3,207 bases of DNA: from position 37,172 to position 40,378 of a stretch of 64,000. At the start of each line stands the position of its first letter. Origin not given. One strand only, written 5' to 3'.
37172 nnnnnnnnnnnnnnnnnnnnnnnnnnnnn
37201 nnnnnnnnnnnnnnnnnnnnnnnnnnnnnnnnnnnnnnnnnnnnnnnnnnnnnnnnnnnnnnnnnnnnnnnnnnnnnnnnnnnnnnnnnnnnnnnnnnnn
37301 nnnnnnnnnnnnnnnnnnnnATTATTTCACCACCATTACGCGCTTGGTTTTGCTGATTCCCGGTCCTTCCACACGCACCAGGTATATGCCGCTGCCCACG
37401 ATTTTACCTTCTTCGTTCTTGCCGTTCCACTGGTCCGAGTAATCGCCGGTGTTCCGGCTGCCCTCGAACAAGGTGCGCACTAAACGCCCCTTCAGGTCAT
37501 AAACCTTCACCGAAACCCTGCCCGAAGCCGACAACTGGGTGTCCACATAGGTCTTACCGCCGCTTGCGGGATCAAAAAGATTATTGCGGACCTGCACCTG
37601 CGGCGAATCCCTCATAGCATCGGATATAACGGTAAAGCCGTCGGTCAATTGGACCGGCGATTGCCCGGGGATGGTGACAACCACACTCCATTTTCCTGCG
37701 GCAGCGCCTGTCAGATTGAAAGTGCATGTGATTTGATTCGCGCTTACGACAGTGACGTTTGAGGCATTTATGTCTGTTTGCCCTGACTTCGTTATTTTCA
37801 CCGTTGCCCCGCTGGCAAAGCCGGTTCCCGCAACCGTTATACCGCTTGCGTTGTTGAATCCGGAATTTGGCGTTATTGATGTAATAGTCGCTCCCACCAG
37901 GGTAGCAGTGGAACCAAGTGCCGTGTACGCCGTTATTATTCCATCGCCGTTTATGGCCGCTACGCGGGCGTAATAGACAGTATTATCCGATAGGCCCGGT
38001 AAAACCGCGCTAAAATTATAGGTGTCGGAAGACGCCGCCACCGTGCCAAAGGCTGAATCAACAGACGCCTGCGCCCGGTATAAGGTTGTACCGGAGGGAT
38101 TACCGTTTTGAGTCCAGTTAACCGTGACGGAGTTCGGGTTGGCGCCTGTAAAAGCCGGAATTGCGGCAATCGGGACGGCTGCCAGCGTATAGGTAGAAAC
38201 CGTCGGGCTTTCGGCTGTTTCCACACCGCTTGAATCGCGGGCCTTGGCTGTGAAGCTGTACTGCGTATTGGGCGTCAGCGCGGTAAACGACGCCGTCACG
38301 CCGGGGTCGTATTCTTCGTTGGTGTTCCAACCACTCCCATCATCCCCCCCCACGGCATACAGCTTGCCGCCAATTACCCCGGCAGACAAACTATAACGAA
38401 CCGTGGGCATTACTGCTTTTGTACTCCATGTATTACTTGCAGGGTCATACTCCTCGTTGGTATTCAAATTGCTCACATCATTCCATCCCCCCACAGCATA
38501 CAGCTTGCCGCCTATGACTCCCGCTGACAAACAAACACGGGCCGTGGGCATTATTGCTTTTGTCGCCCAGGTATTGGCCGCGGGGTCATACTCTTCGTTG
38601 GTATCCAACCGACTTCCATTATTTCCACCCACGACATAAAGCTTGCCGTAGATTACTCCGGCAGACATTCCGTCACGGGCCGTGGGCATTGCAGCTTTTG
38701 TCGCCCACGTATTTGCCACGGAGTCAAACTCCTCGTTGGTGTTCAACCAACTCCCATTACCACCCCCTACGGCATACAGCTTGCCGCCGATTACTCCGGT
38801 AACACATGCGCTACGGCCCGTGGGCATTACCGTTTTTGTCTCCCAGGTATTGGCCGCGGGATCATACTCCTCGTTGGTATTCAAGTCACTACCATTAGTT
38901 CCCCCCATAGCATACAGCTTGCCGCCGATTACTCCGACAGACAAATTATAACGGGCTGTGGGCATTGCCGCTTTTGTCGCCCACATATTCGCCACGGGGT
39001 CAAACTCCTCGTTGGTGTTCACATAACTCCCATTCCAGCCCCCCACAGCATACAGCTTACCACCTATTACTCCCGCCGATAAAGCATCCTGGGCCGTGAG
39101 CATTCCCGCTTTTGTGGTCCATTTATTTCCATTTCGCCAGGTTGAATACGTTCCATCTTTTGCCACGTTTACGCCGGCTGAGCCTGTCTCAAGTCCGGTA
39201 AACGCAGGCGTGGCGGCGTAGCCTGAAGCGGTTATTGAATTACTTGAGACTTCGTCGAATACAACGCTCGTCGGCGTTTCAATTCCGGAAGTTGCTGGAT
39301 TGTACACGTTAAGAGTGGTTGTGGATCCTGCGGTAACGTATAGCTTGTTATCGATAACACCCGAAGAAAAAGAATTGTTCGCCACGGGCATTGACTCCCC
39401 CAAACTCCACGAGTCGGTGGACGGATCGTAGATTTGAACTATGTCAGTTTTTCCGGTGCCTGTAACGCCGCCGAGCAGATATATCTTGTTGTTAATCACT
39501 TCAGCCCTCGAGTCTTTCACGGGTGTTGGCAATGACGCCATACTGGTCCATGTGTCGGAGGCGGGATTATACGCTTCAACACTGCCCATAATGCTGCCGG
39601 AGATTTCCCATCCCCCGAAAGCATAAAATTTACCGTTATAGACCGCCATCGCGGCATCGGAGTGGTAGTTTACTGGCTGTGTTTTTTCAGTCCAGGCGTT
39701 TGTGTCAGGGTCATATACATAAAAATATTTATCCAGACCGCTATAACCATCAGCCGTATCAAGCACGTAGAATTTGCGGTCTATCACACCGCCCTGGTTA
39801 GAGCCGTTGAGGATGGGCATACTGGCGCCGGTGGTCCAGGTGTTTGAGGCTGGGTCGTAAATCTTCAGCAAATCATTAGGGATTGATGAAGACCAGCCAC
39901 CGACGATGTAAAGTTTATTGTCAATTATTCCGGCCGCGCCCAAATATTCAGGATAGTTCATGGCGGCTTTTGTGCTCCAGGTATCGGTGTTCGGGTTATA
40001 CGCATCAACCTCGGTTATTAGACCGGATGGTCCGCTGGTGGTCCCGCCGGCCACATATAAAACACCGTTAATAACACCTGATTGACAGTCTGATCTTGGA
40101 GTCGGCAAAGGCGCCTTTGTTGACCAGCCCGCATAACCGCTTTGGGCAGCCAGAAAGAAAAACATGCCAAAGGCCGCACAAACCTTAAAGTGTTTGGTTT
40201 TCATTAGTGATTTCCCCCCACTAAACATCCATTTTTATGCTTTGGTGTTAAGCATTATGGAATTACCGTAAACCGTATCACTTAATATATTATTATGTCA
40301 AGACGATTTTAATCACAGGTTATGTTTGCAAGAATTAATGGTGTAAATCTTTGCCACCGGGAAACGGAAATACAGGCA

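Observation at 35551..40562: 152-bp duplication of the carboxypeptidase 3' end brackets a 4.7-kb Kelch/PorV/zinc-ribbon island, an integrated cassette without an integrase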

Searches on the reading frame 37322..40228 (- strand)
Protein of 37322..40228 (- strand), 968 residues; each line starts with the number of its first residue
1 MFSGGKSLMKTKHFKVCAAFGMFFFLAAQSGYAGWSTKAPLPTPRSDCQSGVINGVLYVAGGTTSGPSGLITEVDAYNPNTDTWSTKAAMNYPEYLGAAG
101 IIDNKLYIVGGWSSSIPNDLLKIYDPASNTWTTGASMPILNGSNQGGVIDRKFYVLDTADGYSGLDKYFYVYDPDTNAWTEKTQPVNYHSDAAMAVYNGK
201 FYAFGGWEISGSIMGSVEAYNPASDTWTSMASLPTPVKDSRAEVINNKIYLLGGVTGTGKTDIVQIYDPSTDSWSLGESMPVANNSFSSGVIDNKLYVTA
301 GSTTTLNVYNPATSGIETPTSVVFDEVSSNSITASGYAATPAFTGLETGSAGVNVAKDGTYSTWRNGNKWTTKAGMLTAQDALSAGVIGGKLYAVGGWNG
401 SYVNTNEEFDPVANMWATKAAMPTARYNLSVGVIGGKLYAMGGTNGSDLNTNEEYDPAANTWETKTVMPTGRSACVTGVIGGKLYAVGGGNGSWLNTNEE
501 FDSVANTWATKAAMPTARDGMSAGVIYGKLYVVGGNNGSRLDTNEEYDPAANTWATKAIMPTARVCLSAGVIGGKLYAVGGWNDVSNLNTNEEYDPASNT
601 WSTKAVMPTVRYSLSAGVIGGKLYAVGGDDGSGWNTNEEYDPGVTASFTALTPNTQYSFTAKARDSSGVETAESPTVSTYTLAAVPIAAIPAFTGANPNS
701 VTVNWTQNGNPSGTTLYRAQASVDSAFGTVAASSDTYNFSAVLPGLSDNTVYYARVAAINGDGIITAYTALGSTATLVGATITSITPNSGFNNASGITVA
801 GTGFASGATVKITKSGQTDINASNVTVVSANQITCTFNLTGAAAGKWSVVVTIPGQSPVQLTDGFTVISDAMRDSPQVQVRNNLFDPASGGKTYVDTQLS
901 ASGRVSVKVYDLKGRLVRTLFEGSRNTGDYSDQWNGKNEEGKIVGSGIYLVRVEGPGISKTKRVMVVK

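Call 6: search_protein_families(library=pfam, proteins=[window:37322-40228:-], max_evalue=0.01)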
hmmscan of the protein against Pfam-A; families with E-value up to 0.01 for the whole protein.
window:37322-40228:- (968 aa): 14 families
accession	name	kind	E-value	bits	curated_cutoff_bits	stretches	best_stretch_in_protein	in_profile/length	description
PF01344.31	Kelch_1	-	8.4e-107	348.5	20.1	10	563-603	1-41/46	Kelch motif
PF25210.1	Kelch_FKB95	-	2.7e-65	221.1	70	7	193-319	37-165/268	FKB95, Kelch-repeats domain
PF07646.21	Kelch_2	-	1.3e-63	208.3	21.3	7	564-608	2-48/48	Kelch motif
PF24681.1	Kelch_KLHDC2_KLHL20_DRC7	-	2.7e-51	174.4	50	4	385-581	4-221/221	KLHDC2/KLHL20/DRC7 Kelch-repeats domain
PF13964.12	Kelch_6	-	1e-45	152.7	25.3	3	102-139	10-48/50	Kelch motif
PF13415.12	Kelch_3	-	1.5e-31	108.3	22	1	529-569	3-45/48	Galactose oxidase, central domain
PF24981.1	Beta-prop_ATRN-LZTR1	-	5.6e-30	105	50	3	393-632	2-283/289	Attractin/LZTR1 beta-propeller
PF13418.12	Kelch_4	-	9.3e-29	99.6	21.6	3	195-235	9-49/49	Galactose oxidase, central domain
PF13854.13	Kelch_HCF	-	9e-19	68.3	113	2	509-591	176-267/345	Host cell factor, Kelch-repeats domain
PF13860.13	FlgD_ig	-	1.6e-09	38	27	1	895-954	14-74/79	FlgD Ig-like domain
PF16656.11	Pur_ac_phosph_N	-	5.5e-08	33.7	30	1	692-760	7-82/93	Purple acid Phosphatase, N-terminal domain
PF00041.27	fn3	-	1.8e-07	31.7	25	1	693-763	8-73/84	Fibronectin type III domain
PF25059.1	FN3_DSCAM-DSCAML_C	-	0.00047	20.9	39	0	725-782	33-87/89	DSCAM/DSCAML C-terminal Fn3-like domain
PF18962.6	Por_Secre_tail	-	0.0041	17.8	27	0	887-966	5-75/75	Secretion system C-terminal sorting domain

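Call 11: find_encoding_contigs(protein=window:37322-40228:-, flank=10000, max_places=10)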
Protein window:37322-40228:- (968 aa): no gene with exactly this product is on record in the collection.

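Call 39: search_protein_families(library=ncbifam, proteins=[window:37322-40228:-], max_evalue=0.01)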
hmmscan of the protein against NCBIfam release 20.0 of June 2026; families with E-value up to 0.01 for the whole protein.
window:37322-40228:- (968 aa): 8 families
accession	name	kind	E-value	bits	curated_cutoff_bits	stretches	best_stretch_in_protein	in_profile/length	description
TIGR03548.1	mutarot_permut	subfamily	7e-19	68.1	243.2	3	142-232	115-203/323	cyclically-permuted mutarotase family protein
NF009276.0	PRK12633.1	equivalog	5.5e-08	32.8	383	1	877-954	102-180/234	flagellar basal body rod modification protein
TIGR04183.1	Por_Secre_tail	domain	1.6e-07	31.2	23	1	892-966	8-71/72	T9SS type A sorting domain-containing protein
NF005176.1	PRK06655.1-1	equivalog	1.3e-06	28.4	230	1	898-956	93-150/197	flagellar hook assembly protein FlgD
NF040680.1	chromo_anti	equivalog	0.00014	21.8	86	1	768-862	10-102/133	enediyne antibiotic chromoprotein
NF033707.1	T9SS_sortase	equivalog_domain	0.00062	17.5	420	1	904-954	1024-1076/1095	type IX secretion system sortase PorU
NF009452.0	PRK12812.1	equivalog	0.0018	17.6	258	1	894-953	144-204/289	flagellar basal body rod modification protein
NF052323.1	T9SSA_dep_M6i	equivalog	0.0023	15.9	600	1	884-963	961-1034/1043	T9SS-dependent M6-like inactivated metalloprotease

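Call 43: find_homologous_proteins(query=window:37322-40228:-, max_evalue=1e-30)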
Query window:37322-40228:- (968 aa): 1097 proteins with E <= 1e-30 among 8000 candidates; the best 120 are listed.
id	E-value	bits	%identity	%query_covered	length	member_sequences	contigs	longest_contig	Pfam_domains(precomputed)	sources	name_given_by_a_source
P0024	0.0e+0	2138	100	99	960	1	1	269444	PF07646.22,PF13964.13,PF24681.2,PF13854.13,PF13415.13,PF24981.2,PF01344.32,PF25210.2,PF13860.13,PF00041.28,PF16656.12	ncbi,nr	ncbi:MAG: T9SS type A sorting domain-containing protein [Elusimicrobia bacterium]|nr:T9SS type A sor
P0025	0.0e+0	1394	59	51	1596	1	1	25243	PF07646.22,PF25059.2,PF13964.13,PF24681.2,PF13854.13,PF13415.13,PF24981.2,PF01344.32,PF25210.2,PF00041.28,PF16656.12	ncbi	ncbi:MAG: hypothetical protein WCK76_03900, partial [Elusimicrobiota bacterium]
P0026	0.0e+0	1368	59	53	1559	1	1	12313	PF07646.22,PF25059.2,PF24681.2,PF13415.13,PF24981.2,PF25788.3,PF01344.32,PF25210.2,PF16656.12,PF13964.13,PF13854.13,PF13860.13,PF00041.28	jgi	jgi:hypothetical protein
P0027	0.0e+0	1310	63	53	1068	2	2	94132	PF07646.22,PF13964.13,PF24681.2,PF13854.13,PF13415.13,PF24981.2,PF01344.32,PF25210.2,PF13860.13,PF00041.28,PF16656.12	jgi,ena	-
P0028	0.0e+0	1206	40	69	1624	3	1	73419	PF07646.22,PF25059.2,PF24681.2,PF13415.13,PF23376.2,PF24981.2,PF01344.32,PF25210.2,PF16656.12,PF24996.1,PF13964.13,PF13854.13,PF00041.28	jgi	-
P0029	0.0e+0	1182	38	77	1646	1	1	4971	PF07646.22,PF25059.2,PF24681.2,PF13415.13,PF24981.2,PF01344.32,PF25210.2,PF16656.12,PF13964.13,PF13854.13,PF07893.20,PF00041.28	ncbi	ncbi:hypothetical protein EPO15_11930, partial [bacterium]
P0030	0.0e+0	1097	53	48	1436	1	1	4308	PF21605.4,PF16655.13,PF07646.22,PF25059.2,PF24681.2,PF13415.13,PF23376.2,PF24981.2,PF24489.2,PF01344.32,PF25210.2,PF16656.12,PF13964.13,PF13854.13,PF00041.28,PF10179.16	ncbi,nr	ncbi:MAG: fibronectin type III domain-containing protein, partial [Elusimicrobia bacterium]|nr:fibro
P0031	2.7e-242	825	51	49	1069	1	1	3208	PF07646.22,PF25059.2,PF13964.13,PF24681.2,PF13854.13,PF13415.13,PF24981.2,PF01344.32,PF25210.2,PF00041.28,PF16656.12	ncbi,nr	ncbi:MAG: hypothetical protein L6420_11040, partial [Elusimicrobia bacterium]|nr:hypothetical protei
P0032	4.3e-228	778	41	74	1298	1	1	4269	PF07495.20,PF07646.22,PF25059.2,PF13964.13,PF24681.2,PF13854.13,PF13415.13,PF24981.2,PF01344.32,PF25210.2,PF00041.28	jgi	jgi:N-acetylneuraminic acid mutarotase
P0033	9.4e-224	764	47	48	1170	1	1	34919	PF07646.22,PF25059.2,PF24681.2,PF13415.13,PF23376.2,PF24981.2,PF25788.3,PF01344.32,PF25210.2,PF16656.12,PF24996.1,PF13964.13,PF00041.28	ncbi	ncbi:kelch repeat-containing protein, partial [Elusimicrobiota bacterium]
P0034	1.8e-218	746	34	65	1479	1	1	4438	PF07646.22,PF25059.2,PF24681.2,PF13415.13,PF24981.2,PF01344.32,PF25210.2,PF16656.12,PF24996.1,PF13964.13,PF13854.13,PF00041.28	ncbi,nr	ncbi:MAG: hypothetical protein KGL53_17120, partial [Elusimicrobia bacterium]|nr:hypothetical protei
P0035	8.3e-207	708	36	77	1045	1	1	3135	PF07646.22,PF25059.2,PF13964.13,PF24681.2,PF13415.13,PF24981.2,PF01344.32,PF25210.2,PF00041.28,PF16656.12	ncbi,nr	ncbi:MAG: fibronectin type III domain-containing protein, partial [Elusimicrobia bacterium]|nr:fibro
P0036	3.5e-195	669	33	60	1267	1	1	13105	PF24996.1,PF07646.22,PF13418.13,PF13964.13,PF24681.2,PF13854.13,PF13415.13,PF24981.2,PF01344.32,PF25210.2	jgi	-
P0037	4.4e-182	626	51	67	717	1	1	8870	PF07646.22,PF13964.13,PF24681.2,PF13854.13,PF13415.13,PF24981.2,PF01344.32,PF25210.2,PF13860.13,PF00041.28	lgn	-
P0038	1.5e-175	604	34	64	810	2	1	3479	PF07646.22,PF22352.3,PF13964.13,PF24681.2,PF13854.13,PF13415.13,PF24981.2,PF01344.32,PF25210.2,PF00041.28,PF18911.7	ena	-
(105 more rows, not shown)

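Call 44: find_encoding_contigs(protein=P0027, flank=10000, max_places=4)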
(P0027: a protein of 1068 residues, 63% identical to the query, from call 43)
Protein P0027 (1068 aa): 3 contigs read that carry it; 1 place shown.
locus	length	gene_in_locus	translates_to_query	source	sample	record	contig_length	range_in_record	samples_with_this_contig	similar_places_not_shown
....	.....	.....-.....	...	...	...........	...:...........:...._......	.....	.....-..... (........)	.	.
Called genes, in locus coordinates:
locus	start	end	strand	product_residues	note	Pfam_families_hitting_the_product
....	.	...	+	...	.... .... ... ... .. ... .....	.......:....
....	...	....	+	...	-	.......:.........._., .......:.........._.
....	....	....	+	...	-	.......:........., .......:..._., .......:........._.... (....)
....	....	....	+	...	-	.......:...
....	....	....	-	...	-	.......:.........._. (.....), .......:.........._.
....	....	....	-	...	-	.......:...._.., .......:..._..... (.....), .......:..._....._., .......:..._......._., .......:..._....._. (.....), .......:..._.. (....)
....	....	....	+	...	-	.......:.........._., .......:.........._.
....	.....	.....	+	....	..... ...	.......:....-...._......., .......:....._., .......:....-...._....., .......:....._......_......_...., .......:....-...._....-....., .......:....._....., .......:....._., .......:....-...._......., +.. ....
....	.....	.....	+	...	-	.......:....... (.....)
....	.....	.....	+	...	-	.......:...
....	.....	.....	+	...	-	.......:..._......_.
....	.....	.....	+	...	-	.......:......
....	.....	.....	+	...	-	-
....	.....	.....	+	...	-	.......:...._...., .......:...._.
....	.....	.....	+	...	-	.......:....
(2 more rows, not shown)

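Call 45: find_encoding_contigs(protein=P0026, flank=10000, max_places=4)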
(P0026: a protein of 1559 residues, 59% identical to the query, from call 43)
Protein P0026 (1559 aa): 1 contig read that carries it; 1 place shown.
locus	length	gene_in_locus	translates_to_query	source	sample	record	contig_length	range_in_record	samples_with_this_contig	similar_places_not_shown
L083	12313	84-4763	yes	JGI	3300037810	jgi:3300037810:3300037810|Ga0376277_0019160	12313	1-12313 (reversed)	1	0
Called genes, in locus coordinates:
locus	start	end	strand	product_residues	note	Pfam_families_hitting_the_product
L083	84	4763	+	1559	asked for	PF01344:Kelch_1, PF13964:Beta-prop_Calicin, PF24681:Kelch_KLHDC2_KLHL20_DRC7, PF25210:Kelch_FKB95, PF13964:Beta-prop_Calicin, PF13415:Beta-prop_FBX42, PF24681:Kelch_KLHDC2_KLHL20_DRC7, PF24981:Beta-prop_ATRN-LZTR1, +36 more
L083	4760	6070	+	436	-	PF03783:CsgG, PF13036:LpoB (weak)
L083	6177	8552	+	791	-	PF13964:Beta-prop_Calicin, PF01344:Kelch_1, PF24681:Kelch_KLHDC2_KLHL20_DRC7, PF24981:Beta-prop_ATRN-LZTR1, PF25210:Kelch_FKB95, PF01344:Kelch_1, PF13964:Beta-prop_Calicin, PF24681:Kelch_KLHDC2_KLHL20_DRC7, +11 more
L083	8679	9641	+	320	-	PF20030:bpMoxR, PF00004:AAA (weak), PF07726:AAA_3, PF07728:AAA_5, PF17863:AAA_lid_2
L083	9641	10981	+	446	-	PF01882:DUF58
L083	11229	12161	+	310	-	-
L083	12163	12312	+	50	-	?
